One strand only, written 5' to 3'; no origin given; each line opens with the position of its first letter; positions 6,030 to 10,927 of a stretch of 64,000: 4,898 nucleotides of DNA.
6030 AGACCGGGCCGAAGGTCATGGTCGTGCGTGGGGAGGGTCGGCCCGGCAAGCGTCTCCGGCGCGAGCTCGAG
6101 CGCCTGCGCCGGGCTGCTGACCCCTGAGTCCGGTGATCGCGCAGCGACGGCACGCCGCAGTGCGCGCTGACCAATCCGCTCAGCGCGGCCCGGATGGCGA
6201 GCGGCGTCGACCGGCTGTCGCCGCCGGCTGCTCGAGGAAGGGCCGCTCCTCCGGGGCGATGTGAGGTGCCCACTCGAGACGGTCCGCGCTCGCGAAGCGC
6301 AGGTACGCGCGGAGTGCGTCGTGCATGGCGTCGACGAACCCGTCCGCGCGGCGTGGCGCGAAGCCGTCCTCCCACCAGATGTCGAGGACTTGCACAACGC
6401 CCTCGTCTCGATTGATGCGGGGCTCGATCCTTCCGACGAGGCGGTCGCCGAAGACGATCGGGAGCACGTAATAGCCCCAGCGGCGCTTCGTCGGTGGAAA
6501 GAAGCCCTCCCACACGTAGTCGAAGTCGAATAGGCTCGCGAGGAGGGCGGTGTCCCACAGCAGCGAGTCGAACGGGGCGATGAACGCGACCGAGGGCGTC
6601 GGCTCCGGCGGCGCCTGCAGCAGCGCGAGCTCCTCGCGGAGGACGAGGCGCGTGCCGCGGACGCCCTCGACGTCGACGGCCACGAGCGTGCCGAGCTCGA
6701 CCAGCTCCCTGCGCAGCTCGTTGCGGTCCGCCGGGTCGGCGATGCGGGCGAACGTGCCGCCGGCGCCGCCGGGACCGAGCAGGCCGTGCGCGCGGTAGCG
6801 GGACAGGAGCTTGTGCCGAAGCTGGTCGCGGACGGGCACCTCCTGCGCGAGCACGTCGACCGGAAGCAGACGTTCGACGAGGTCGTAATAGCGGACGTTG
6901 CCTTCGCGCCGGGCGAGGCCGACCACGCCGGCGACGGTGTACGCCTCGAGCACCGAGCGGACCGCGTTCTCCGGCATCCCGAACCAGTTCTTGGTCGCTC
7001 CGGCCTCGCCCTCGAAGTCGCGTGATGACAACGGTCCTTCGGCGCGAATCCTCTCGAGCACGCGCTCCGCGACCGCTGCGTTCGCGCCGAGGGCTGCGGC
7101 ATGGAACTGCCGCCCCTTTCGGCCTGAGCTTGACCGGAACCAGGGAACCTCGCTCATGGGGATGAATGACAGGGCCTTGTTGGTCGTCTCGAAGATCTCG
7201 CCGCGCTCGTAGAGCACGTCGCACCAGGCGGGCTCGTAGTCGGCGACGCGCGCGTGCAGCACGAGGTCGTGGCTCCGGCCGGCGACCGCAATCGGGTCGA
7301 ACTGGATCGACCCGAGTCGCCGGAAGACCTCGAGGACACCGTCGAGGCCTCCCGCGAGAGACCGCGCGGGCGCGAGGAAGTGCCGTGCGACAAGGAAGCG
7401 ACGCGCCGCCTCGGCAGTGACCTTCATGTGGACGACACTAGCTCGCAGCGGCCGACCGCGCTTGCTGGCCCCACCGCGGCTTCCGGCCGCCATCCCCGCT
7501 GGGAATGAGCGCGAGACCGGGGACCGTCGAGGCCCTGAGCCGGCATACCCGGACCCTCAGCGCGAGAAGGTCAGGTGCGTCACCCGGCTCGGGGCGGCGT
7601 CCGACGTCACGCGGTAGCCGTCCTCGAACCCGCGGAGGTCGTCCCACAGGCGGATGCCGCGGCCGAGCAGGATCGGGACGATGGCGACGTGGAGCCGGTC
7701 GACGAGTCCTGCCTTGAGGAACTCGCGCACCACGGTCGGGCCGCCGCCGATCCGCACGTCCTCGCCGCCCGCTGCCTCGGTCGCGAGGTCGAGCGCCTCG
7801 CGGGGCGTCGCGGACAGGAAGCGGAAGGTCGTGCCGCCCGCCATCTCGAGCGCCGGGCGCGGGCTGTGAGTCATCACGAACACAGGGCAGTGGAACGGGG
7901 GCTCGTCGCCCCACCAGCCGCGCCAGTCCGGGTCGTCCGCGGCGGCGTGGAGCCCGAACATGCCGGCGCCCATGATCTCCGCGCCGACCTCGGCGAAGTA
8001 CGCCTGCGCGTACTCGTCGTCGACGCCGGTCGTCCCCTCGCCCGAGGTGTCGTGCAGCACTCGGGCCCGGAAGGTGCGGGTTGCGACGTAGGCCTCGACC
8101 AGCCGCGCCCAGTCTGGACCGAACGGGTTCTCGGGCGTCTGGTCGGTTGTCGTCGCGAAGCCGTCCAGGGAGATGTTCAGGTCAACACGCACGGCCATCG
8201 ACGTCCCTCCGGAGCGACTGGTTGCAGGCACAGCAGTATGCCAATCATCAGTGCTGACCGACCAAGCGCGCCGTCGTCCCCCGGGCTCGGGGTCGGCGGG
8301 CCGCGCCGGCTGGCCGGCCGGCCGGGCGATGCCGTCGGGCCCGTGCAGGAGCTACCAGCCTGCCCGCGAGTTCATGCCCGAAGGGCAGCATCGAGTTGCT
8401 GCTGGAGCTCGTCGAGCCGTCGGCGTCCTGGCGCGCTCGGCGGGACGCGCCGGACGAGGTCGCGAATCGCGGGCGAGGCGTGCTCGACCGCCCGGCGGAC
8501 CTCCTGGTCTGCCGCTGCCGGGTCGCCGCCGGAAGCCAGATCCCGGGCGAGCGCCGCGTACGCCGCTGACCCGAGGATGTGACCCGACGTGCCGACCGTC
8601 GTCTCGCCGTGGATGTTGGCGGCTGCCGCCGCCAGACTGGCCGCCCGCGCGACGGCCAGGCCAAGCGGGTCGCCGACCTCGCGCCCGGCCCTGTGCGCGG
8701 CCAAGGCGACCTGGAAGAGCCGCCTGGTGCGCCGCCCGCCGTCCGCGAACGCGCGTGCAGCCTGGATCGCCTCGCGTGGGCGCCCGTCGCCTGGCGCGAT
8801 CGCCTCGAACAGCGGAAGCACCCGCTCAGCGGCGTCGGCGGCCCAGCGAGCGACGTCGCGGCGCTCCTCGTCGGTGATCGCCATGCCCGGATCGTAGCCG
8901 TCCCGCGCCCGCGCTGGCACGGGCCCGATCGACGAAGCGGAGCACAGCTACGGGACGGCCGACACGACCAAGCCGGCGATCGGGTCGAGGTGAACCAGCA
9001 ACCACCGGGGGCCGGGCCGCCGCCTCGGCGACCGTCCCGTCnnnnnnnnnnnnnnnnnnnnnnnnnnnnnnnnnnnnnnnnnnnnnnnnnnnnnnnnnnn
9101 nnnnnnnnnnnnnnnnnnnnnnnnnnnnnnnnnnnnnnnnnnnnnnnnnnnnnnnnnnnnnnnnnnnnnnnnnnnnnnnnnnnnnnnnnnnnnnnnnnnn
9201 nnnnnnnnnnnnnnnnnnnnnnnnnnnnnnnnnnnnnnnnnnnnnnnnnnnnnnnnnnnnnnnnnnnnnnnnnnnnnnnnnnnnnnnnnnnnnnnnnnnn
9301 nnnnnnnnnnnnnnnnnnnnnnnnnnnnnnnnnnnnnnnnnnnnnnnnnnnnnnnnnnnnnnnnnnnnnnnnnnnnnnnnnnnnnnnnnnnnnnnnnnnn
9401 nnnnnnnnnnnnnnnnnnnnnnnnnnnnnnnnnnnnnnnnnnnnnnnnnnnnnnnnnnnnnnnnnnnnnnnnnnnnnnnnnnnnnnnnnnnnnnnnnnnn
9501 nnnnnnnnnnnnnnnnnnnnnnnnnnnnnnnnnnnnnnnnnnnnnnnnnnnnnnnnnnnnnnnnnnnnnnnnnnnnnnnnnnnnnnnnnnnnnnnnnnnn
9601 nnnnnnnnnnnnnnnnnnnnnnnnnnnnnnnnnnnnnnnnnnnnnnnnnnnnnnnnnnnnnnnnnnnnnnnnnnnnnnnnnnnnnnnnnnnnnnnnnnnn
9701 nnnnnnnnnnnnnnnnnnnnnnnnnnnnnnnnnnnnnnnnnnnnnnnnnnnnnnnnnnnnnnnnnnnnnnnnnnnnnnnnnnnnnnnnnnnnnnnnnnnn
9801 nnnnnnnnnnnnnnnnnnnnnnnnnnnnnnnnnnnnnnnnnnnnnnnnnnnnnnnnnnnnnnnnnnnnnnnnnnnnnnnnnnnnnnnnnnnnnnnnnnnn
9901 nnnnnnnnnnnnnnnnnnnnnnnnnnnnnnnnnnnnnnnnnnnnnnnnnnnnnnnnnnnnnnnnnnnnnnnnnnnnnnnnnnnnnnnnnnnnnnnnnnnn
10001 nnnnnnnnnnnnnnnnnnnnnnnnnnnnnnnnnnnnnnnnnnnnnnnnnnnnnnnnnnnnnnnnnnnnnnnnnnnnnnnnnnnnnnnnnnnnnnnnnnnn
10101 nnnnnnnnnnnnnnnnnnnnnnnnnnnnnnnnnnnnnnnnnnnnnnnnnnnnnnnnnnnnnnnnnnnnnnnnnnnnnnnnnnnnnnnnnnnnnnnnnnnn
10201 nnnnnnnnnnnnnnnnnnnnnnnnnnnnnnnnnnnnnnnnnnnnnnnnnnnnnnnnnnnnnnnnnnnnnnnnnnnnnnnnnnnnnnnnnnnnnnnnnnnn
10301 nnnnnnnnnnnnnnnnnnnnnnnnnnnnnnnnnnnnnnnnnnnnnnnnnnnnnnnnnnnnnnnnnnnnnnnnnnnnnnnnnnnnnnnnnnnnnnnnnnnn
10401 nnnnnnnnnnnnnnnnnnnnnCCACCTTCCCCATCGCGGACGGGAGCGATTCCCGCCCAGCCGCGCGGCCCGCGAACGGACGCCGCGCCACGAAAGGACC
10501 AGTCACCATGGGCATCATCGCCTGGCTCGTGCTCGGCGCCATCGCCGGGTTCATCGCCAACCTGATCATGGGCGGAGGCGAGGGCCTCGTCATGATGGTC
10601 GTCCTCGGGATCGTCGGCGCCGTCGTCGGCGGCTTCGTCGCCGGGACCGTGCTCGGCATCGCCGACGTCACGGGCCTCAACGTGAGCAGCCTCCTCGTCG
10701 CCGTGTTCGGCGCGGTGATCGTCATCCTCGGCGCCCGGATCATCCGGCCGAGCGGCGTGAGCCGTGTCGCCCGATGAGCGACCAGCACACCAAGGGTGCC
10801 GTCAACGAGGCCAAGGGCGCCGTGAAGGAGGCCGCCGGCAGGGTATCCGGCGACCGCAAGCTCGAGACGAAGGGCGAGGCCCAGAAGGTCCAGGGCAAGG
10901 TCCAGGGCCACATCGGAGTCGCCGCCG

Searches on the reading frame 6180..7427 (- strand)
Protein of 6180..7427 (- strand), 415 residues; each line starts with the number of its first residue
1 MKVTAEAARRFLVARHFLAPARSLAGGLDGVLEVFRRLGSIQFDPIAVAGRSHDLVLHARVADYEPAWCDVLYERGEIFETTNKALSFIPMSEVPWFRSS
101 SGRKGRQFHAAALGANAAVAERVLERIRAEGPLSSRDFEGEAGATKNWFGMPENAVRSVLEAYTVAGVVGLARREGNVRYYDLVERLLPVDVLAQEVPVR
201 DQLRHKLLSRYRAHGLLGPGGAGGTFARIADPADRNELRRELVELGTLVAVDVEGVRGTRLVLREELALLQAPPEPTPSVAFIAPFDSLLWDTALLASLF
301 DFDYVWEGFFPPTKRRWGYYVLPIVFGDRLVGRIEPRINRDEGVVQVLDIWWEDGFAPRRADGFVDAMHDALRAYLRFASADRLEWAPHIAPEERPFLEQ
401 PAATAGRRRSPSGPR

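Call 8: search_protein_families(library=pfam, proteins=[window:6180-7427:-])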
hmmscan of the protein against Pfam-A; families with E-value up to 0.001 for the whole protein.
window:6180-7427:- (415 aa): 2 families
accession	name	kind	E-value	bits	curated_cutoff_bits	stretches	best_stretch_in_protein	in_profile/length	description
PF06224.18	AlkZ-like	-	2e-48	166.2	25.9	1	36-378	2-329/329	DNA glycosylase AlkZ-like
PF23235.1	WH3_Lhr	-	0.00028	21.6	27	0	9-79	7-71/95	Large helicase-related protein, winged-helix domain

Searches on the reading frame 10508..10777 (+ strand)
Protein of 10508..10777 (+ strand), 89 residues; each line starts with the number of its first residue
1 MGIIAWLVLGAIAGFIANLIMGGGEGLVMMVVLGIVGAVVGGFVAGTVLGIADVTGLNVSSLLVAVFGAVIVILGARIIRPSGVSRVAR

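Call 33: search_protein_families(library=pfam, proteins=[window:10508-10777:+], max_evalue=0.001)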
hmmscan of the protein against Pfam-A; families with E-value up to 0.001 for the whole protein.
window:10508-10777:+ (89 aa): 1 family
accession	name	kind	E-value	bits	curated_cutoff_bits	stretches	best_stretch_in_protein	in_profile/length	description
PF04226.18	Transgly_assoc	-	6.4e-08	33.1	25.3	1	31-80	1-48/49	Transglycosylase associated protein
